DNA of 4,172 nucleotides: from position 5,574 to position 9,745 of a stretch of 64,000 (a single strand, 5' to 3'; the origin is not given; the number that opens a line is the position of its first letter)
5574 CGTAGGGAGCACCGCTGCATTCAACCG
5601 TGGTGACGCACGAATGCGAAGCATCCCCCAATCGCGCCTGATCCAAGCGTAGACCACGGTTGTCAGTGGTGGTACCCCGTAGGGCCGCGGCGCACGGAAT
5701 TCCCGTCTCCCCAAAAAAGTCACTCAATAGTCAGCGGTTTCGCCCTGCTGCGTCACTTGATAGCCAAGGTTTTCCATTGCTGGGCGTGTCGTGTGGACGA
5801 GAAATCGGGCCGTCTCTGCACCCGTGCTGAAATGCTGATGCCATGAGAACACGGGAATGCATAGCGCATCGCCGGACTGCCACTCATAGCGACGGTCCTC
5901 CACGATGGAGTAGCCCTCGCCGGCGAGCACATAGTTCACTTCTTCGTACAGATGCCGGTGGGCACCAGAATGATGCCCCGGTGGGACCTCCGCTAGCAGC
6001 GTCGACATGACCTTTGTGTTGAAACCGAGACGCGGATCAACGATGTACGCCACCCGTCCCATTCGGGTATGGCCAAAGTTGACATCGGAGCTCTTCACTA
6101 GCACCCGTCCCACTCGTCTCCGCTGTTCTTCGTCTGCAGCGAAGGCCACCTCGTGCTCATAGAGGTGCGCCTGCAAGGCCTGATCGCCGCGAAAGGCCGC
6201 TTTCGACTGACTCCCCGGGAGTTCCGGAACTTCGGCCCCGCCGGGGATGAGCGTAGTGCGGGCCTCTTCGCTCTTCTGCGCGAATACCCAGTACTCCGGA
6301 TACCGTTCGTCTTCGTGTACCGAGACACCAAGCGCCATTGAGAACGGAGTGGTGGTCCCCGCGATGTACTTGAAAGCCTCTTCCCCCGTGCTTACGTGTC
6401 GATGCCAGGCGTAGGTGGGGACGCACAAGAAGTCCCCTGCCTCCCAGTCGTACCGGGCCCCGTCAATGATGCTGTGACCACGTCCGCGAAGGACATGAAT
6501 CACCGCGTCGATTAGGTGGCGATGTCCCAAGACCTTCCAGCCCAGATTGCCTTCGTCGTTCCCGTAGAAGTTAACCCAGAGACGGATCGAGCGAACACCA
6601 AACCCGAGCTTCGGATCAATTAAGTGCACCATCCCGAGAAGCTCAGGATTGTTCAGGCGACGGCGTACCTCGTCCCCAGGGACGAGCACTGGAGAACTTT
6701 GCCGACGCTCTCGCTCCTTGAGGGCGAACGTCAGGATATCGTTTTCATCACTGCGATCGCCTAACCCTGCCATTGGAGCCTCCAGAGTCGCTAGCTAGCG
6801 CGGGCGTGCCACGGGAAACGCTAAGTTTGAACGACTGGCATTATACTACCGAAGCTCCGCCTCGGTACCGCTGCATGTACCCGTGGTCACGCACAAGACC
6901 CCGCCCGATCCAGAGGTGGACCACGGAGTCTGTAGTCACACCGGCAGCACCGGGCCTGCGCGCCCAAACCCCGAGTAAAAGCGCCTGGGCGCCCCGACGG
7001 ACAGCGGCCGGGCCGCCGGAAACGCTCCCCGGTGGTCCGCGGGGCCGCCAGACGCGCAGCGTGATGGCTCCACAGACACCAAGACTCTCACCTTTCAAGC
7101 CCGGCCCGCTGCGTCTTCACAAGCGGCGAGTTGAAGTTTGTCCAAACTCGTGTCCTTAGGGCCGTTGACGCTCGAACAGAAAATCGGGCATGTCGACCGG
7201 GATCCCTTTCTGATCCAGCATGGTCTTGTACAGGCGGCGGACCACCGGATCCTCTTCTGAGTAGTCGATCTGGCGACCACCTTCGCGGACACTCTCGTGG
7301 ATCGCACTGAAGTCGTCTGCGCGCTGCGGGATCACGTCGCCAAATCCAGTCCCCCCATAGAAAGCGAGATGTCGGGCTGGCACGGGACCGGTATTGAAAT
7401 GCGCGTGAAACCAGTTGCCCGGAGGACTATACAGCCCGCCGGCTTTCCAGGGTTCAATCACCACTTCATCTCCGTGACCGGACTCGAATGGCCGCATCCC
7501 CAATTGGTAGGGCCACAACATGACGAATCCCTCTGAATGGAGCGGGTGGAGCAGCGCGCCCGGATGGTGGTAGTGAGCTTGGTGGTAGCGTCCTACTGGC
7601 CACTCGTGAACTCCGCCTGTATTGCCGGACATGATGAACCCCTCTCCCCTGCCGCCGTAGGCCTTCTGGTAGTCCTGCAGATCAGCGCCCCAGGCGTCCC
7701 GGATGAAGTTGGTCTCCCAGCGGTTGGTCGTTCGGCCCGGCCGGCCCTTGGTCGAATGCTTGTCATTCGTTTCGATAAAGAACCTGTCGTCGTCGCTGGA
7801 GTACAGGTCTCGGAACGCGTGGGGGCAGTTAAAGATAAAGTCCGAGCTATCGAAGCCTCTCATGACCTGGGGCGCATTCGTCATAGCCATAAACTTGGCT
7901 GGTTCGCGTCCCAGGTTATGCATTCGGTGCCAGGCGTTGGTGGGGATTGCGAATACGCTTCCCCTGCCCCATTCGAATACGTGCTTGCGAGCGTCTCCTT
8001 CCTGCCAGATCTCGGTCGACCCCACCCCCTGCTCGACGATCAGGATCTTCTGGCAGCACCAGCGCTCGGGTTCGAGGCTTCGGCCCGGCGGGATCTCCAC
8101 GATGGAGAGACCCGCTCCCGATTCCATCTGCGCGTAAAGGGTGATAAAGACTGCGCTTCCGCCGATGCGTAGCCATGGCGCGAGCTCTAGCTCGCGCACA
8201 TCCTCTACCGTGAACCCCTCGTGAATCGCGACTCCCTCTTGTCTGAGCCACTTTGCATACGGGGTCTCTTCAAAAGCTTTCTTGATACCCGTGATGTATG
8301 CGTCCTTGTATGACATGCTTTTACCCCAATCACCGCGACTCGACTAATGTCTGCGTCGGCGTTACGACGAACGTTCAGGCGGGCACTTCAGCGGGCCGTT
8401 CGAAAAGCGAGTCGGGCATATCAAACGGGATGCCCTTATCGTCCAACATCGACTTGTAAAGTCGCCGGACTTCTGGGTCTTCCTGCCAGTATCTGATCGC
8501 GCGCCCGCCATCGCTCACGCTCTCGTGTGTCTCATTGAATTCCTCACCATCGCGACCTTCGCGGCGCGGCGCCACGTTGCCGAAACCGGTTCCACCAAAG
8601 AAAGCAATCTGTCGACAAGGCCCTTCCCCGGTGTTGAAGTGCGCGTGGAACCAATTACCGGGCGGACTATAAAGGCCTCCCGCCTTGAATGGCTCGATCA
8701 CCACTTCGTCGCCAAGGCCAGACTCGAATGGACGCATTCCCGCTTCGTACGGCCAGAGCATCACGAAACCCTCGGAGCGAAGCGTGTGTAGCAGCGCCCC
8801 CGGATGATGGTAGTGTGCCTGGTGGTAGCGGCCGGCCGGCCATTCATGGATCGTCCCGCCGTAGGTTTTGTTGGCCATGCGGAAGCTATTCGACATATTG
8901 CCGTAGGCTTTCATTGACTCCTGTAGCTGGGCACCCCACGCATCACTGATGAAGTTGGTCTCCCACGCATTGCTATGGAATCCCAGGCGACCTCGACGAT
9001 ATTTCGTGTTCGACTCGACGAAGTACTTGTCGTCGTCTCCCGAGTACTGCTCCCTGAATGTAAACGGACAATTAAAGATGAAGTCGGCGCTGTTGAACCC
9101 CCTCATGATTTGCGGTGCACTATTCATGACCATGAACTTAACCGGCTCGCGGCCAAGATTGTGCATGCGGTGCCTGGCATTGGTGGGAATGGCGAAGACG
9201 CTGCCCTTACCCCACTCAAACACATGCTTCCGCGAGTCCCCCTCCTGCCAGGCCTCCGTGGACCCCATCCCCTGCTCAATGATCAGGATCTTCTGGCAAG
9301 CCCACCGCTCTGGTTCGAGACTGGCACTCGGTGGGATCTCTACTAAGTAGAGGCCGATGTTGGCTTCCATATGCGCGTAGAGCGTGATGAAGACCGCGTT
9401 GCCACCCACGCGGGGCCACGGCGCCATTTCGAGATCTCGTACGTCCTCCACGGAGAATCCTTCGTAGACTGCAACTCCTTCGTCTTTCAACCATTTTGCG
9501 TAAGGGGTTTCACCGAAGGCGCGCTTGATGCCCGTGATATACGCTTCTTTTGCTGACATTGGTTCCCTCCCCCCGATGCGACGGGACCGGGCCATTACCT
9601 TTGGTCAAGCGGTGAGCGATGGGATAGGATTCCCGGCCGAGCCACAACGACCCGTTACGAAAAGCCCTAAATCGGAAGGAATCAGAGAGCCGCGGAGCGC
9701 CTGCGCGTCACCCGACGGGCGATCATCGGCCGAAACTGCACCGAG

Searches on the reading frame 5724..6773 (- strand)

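Call 61: search_protein_families(library=pfam, proteins=[window:5724-6773:-], max_evalue=0.01)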
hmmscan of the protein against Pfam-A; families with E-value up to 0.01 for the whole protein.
window:5724-6773:- (349 aa): 6 families
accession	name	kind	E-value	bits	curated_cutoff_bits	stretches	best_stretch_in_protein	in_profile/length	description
PF07883.17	Cupin_2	-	2.7e-25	88.3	27.2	2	260-326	2-68/70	Cupin domain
PF02311.25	AraC_binding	-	2.9e-08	34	21.1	1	262-312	9-59/135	AraC-like ligand binding domain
PF12973.13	Cupin_7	-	2.8e-06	27.5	27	1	256-326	33-99/105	ChrR Cupin-like domain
PF02041.22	Auxin_BP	-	7e-05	23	21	0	249-331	37-129/167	Auxin binding protein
PF06249.18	EutQ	-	0.00017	21.9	21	0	276-326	95-143/152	Ethanolamine utilisation protein EutQ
PF08007.18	JmjC_2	-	0.00093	19.2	22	0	111-143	91-122/127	JmjC domain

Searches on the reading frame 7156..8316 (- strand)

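Call 61: search_protein_families(library=pfam, proteins=[window:7156-8316:-], max_evalue=0.01)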
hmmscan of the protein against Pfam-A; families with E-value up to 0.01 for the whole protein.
window:7156-8316:- (386 aa): 2 families
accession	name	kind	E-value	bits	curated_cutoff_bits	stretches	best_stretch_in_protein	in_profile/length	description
PF07883.17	Cupin_2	-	9.5e-06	25.7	27.2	1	72-144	2-68/70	Cupin domain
PF00190.28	Cupin_1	-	0.00075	19.5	22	1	88-145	54-112/151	Cupin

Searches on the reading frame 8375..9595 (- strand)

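Call 61: search_protein_families(library=pfam, proteins=[window:8375-9595:-], max_evalue=0.01)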
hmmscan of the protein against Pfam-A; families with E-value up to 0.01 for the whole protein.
window:8375-9595:- (406 aa): 2 families
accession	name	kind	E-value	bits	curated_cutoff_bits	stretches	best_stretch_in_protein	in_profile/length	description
PF07883.17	Cupin_2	-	1.2e-06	28.5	27.2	1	124-156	36-68/70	Cupin domain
PF00190.28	Cupin_1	-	3.3e-05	24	22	1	79-165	32-121/151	Cupin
